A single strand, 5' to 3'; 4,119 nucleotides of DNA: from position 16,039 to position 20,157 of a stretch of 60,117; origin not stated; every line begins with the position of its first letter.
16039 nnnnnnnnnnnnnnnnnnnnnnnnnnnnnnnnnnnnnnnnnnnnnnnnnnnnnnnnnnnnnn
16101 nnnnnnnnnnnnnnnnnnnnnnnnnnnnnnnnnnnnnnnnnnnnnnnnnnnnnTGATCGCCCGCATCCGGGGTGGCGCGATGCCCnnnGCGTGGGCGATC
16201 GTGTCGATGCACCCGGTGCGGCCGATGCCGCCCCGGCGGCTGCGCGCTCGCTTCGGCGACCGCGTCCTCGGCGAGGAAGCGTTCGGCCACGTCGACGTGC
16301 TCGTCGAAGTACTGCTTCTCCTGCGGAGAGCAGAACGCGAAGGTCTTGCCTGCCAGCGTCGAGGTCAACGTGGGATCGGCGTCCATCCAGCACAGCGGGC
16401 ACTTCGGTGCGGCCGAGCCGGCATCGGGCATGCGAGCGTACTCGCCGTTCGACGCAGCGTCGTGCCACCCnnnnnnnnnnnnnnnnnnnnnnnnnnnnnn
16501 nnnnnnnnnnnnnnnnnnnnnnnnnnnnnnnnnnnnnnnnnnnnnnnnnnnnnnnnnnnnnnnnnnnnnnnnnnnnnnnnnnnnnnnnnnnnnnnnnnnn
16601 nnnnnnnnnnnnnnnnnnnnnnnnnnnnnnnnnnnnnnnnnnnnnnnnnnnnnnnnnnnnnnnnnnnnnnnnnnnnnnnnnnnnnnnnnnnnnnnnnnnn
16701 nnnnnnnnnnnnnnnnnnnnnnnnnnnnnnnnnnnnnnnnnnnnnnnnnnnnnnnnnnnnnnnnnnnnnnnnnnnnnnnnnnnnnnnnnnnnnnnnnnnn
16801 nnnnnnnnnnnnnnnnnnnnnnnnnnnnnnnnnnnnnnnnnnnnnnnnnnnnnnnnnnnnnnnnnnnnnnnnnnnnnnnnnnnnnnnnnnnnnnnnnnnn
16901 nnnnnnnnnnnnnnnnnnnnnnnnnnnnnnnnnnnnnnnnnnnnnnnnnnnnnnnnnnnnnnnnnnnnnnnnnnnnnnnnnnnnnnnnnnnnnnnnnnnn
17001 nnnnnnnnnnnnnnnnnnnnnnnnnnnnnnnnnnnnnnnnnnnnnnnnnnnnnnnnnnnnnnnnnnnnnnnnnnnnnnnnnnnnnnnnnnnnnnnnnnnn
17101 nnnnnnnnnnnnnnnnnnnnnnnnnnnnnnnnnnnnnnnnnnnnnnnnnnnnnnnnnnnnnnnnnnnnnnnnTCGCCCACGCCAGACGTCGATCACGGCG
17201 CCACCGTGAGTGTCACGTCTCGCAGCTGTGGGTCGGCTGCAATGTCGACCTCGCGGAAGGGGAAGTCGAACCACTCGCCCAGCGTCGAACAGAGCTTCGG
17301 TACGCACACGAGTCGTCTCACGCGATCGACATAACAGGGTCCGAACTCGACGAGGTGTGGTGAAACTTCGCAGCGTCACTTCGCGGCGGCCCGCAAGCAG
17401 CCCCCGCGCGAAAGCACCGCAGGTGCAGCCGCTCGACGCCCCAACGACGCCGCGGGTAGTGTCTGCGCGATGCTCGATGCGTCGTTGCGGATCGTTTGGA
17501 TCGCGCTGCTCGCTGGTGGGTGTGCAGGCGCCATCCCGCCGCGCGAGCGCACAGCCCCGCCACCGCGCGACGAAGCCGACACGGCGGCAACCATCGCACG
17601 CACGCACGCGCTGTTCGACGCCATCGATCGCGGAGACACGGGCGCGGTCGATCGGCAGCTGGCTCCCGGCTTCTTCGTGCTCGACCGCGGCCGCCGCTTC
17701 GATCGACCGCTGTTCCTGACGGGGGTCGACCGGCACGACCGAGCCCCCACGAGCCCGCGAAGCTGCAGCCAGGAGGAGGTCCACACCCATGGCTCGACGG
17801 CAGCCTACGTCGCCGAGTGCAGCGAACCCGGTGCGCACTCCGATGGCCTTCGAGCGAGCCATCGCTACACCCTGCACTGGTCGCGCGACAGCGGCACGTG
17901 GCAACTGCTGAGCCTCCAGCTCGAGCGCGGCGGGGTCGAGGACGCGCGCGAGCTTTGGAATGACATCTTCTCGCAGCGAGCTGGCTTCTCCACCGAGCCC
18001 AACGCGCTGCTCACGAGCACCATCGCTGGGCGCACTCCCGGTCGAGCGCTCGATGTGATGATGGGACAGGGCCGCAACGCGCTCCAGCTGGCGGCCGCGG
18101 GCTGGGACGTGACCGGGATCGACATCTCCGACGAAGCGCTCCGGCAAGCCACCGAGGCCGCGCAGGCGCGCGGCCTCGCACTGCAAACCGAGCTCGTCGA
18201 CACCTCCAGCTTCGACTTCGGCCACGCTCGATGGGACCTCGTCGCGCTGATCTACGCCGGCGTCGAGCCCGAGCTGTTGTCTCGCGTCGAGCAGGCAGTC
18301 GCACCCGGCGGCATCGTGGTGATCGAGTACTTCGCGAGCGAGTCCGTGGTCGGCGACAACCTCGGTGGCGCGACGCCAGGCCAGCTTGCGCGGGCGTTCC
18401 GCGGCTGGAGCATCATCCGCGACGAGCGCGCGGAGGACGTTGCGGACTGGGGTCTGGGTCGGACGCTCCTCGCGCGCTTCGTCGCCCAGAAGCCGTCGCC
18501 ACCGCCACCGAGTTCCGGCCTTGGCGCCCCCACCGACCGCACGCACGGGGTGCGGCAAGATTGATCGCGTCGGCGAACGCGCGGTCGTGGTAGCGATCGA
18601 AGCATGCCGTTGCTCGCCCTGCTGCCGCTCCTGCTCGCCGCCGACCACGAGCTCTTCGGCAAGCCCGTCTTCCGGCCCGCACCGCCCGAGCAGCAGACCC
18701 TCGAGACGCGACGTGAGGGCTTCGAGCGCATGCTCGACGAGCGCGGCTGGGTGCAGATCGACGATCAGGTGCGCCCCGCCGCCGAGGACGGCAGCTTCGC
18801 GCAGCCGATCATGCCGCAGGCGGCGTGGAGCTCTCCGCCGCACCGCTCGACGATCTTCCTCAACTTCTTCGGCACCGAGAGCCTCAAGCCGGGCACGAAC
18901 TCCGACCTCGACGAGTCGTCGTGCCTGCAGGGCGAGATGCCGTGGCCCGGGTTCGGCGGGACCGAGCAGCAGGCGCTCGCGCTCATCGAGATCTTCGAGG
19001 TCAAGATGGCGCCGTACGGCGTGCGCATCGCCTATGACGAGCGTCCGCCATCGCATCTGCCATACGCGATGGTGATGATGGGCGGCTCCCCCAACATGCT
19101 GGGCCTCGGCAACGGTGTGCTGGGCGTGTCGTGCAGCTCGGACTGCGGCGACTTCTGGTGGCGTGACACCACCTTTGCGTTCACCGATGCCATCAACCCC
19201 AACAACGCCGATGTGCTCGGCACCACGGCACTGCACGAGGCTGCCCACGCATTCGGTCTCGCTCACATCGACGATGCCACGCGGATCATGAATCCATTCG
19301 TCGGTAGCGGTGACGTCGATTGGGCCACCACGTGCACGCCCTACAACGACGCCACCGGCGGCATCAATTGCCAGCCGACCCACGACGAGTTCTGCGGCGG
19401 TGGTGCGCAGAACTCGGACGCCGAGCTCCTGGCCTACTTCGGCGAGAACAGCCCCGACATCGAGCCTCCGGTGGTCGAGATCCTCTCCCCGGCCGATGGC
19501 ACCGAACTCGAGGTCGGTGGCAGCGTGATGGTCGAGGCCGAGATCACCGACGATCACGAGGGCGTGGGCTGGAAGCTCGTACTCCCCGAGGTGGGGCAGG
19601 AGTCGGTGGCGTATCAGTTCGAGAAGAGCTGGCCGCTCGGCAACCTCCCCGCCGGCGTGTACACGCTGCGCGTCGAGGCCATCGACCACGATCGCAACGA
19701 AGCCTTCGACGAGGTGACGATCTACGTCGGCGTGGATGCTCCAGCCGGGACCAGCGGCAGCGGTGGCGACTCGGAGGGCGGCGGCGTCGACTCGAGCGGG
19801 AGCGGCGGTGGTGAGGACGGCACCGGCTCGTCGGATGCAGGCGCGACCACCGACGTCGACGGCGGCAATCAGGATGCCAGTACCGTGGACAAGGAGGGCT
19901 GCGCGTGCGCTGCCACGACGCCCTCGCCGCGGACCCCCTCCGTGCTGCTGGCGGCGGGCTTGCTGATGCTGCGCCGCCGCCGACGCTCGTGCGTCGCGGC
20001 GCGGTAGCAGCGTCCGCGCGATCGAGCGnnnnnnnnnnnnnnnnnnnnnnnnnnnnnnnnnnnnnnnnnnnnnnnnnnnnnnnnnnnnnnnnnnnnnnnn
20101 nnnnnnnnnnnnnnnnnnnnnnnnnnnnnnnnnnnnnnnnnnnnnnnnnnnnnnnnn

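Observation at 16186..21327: Copper/heme-themed neighbourhood: DJ-1/PfpI–YHS fusion and SCO1–cytochrome c–YHS fusion flank a MYXO-CTERM metalloprotease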

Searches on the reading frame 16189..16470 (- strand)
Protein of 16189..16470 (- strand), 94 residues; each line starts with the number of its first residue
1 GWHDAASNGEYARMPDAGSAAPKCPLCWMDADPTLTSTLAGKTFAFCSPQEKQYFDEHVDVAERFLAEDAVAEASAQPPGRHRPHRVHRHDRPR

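Call 4: search_protein_families(library=pfam, max_evalue=10, proteins=[window:16189-16470:-])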
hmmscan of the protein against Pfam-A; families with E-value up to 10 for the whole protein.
seq(94 aa): 2 families
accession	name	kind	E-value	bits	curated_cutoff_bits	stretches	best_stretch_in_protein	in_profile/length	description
PF04945.19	YHS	-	0.056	13.9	30.3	1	40-58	21-39/47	YHS domain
PF04695.18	Pex14_N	-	0.17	12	23.2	1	57-75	4-22/46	Pex14 N-terminal domain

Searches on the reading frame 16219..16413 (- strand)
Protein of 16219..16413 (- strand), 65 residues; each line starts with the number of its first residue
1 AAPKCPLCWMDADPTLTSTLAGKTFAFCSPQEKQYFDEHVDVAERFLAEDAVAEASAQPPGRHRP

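Call 40: search_protein_families(library=pfam, alignment_id=A4, max_evalue=1)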
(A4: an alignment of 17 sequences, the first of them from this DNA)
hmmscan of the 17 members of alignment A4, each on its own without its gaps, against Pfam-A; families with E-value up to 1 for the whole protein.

A. member 1, seq(65 aa): 2 families
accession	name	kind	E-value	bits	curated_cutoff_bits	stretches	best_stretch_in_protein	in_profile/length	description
PF04945.19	YHS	-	0.027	14.9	30.3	1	21-39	21-39/47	YHS domain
PF04695.18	Pex14_N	-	0.086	12.9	23.2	1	38-56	4-22/46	Pex14 N-terminal domain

B. families by the number of members that match (of 17 scanned): 25 families
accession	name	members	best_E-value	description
PF04945.19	YHS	17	1.8e-11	YHS domain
PF24273.1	TRASH_HVO_1752_C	4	0.038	HVO_1752, C-terminal TRASH domain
PF24194.1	DUF7419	2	0.022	Family of unknown function (DUF7419)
PF24859.1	FdhE_central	2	0.027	FdhE, central domain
PF06839.17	Zn_ribbon_GRF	2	0.041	GRF zinc finger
PF19335.5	HMBD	2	0.17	Heavy metal binding domain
PF06467.20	zf-FCS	1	0.0032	MYM-type Zinc finger with FCS sequence motif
PF11335.13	DUF3137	1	0.015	Protein of unknown function (DUF3137)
PF08394.17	Arc_trans_TRASH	1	0.024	Archaeal TRASH domain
PF10601.15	zf-LITAF-like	1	0.042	LITAF-like zinc ribbon domain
PF01246.26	Ribosomal_L24e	1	0.042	Ribosomal protein L24e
PF23549.1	Zn_ribbon_GRF_2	1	0.044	GRF-like zinc ribbon domain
PF24460.1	DUF7575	1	0.07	Domain of unknown function (DUF7575)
PF04695.18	Pex14_N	1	0.086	Pex14 N-terminal domain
PF09889.16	DUF2116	1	0.086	Probable treble clef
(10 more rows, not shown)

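Call 83: search_protein_representatives(alignment_id=A8)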
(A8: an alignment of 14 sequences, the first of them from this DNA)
Query: 14 sequences, 59 profile positions. Proteins with E-value up to 0.001 (for the whole library): 2533; up to 1e-10: 137; up to 1e-30: 0. The best 150 are listed.
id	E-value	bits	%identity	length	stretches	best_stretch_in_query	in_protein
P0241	2.7e-26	107.4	-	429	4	6-51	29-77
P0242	2.8e-26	107.3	-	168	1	1-56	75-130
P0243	6.1e-26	106.2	-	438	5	17-49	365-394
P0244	1.5e-25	105.0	-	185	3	6-46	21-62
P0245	2.2e-25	104.4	-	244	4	5-47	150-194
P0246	9.6e-25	102.4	-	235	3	6-49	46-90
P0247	4.9e-24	100.1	-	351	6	5-52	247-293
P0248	1.8e-23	98.3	-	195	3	6-40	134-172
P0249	2.2e-22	94.8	-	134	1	1-47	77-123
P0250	2.7e-22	94.5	-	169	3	6-41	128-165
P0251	5.1e-22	93.7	-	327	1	4-57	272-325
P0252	4.2e-21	90.7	-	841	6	6-41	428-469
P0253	8.2e-20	86.6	-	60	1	1-52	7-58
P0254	1.9e-19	85.5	-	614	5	4-42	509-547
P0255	2.0e-19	85.4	-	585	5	4-49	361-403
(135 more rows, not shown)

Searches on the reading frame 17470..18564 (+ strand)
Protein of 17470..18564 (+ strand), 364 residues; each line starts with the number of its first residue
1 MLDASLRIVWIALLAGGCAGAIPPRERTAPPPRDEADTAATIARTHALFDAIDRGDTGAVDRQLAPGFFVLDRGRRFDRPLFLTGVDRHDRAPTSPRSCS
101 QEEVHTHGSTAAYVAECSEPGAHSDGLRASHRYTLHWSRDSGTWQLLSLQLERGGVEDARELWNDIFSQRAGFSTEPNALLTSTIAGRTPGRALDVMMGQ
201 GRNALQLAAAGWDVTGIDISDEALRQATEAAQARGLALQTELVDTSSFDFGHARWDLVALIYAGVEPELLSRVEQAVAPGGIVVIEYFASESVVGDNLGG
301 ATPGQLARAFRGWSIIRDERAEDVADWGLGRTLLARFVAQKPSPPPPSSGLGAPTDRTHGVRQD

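Call 3: search_protein_families(library=pfam, max_evalue=0.1, proteins=[window:17470-18564:+])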
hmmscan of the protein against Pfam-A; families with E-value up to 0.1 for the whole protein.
window:17470-18564:+ (364 aa): 10 families
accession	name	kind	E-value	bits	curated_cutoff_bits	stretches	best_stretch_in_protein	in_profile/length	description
PF13649.12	Methyltransf_25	-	7.7e-12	46.2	27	1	194-281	2-97/97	Methyltransferase domain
PF08241.18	Methyltransf_11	-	4.5e-08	34.1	21.2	1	194-285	1-95/95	Methyltransferase domain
PF13489.12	Methyltransf_23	-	1.1e-07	32.1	27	1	186-318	17-137/164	Methyltransferase domain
PF03848.20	TehB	-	1.4e-07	31.6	20.4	1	189-258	30-99/193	Tellurite resistance protein TehB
PF13847.12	Methyltransf_31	-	2.5e-07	30.9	27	1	192-290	6-114/145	Methyltransferase domain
PF14534.12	DUF4440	-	3.3e-06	27.9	25.2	1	46-146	6-107/107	Domain of unknown function (DUF4440)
PF08242.18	Methyltransf_12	-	7.9e-06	27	30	1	194-282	1-97/98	Methyltransferase domain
PF05724.17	TPMT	-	0.0029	17.7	26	1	188-232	36-80/218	Thiopurine S-methyltransferase (TPMT)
PF09445.16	Methyltransf_15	-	0.011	15.7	22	1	193-243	4-54/165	RNA cap guanine-N2 methyltransferase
PF05175.20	MTS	-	0.061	13.4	23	0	179-244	21-87/170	Methyltransferase small domain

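Call 5: search_protein_families(library=ncbifam, max_evalue=0.1, proteins=[window:17470-18564:+])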
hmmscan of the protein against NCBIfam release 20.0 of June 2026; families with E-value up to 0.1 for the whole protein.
window:17470-18564:+ (364 aa): 34 families (the best 25 are shown)
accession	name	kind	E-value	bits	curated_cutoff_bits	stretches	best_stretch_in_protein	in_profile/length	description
NF008992.0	PRK12335.1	equivalog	4.4e-10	39.2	303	1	166-258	100-190/289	SAM-dependent methyltransferase TehB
TIGR00477.1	tehB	equivalog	1.9e-09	37.2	219.5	1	186-282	70-171/238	tellurite resistance methyltransferase TehB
NF008405.0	PRK11207.1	equivalog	8.1e-08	32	218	1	181-259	22-100/198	tellurite resistance methyltransferase TehB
NF041820.1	daptide_MTase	equivalog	1.4e-07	31.2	175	1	184-288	31-145/243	daptide-type RiPP biosynthesis methyltransferase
NF008264.0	PRK11036.1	equivalog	2.9e-07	30.2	366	1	188-297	43-159/261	tRNA uridine 5-oxyacetic acid(34) methyltransferase CmoM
NF053718.1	23SC1962Mtase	equivalog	5.6e-07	28.6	575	1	181-251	205-271/383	23S rRNA (cytosine(1962)-C(5))-methyltransferase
NF043040.1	corrin_prot_MT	hypoth_equivalog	9e-07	28.5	180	1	191-258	43-114/216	corrinoid protein-associated methyltransferase CpaM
NF045649.1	2X_seleno_MduS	exception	1.5e-06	27.4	380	1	158-238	6-90/338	methyltransferase domain-containing selenoprotein MduS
NF051855.1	GlySarMtaseBact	equivalog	2.7e-06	27.2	350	1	161-246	26-110/259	glycine/sarcosine N-methyltransferase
NF041255.1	mycofact_MftM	equivalog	4.4e-06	26.2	200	1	190-262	140-212/289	mycofactocin oligosaccharide methyltransferase MftM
NF045882.1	PLipidMtase_Leg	equivalog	1.3e-05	25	390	1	194-294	47-153/207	phospholipid N-methyltransferase PmtA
NF002909.0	PRK03522.2-1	equivalog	2.3e-05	23.7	553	1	188-237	231-280/374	23S rRNA (uracil(747)-C(5))-methyltransferase RlmC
TIGR04345.1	ovoA_Cterm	equivalog_domain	3.2e-05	23.6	170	1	170-233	22-85/242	putative 4-mercaptohistidine N1-methyltransferase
NF002910.0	PRK03522.2-3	equivalog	8.3e-05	21.8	558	1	189-246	234-294/383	23S rRNA (uracil(747)-C(5))-methyltransferase RlmC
NF007610.0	PRK10258.1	equivalog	0.00015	21.2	342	1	168-292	21-145/251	malonyl-ACP O-methyltransferase BioC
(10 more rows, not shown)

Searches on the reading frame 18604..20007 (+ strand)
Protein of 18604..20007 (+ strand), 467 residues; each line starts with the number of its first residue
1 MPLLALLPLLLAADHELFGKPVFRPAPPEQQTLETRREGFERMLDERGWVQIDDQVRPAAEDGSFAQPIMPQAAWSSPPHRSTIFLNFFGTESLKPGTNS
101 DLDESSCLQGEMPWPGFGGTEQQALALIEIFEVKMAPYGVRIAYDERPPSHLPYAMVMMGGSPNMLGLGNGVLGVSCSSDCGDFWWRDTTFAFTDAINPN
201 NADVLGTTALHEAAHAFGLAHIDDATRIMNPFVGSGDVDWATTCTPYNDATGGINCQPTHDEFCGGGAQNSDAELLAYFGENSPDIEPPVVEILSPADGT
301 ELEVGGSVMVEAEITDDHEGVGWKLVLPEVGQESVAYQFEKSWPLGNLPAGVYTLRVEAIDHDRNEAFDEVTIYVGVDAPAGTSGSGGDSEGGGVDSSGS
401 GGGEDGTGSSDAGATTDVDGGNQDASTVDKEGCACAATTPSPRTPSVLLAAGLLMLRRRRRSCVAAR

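Call 3: search_protein_families(library=pfam, max_evalue=0.1, proteins=[window:18604-20007:+])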
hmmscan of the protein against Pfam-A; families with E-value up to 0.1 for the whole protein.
window:18604-20007:+ (467 aa): 5 families
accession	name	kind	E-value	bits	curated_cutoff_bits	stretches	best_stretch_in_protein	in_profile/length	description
PF17957.7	Big_7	-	1.5e-06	29.2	24.1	1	289-357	1-70/70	Bacterial Ig domain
PF00413.30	Peptidase_M10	-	0.00029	21.2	24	1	201-234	104-137/159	Matrixin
PF07495.19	Y_Y_Y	-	0.0013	19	26.6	1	347-372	34-61/65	Y_Y_Y domain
PF22352.2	K319L-like_PKD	-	0.071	13.6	27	0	338-375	47-84/84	K319L-like, PKD domain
PF13582.12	Reprolysin_3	-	0.096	13.7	22.4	0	167-221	77-122/123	Metallo-peptidase family M12B Reprolysin-like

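Call 5: search_protein_families(library=ncbifam, max_evalue=0.1, proteins=[window:18604-20007:+])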
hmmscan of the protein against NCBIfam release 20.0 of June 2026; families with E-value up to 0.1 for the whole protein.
window:18604-20007:+ (467 aa): 5 families
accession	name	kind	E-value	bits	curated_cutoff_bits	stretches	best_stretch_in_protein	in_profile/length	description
TIGR03901.2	MYXO-CTERM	domain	3.7e-05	24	20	1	432-461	3-34/34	MYXO-CTERM sorting domain-containing protein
NF045638.1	Mrt_dep_phytase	exception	0.0012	17.6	440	1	391-461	363-429/430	myxosortase-dependent phytase-like phosphatase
NF045523.1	MXAN_5453_fam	exception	0.0025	16.4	500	1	382-461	459-542/544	MXAN_5453 family MXYO-CTERM-anchored protein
NF041905.1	MXAN_2677_2678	equivalog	0.0051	15.9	250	1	207-238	186-217/283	myxosortase-dependent metalloprotease, MXAN_2677/MXAN_2678 family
NF033823.0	archmetzin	subfamily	0.047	13.6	145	1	207-239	124-156/170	archaemetzincin family Zn-dependent metalloprotease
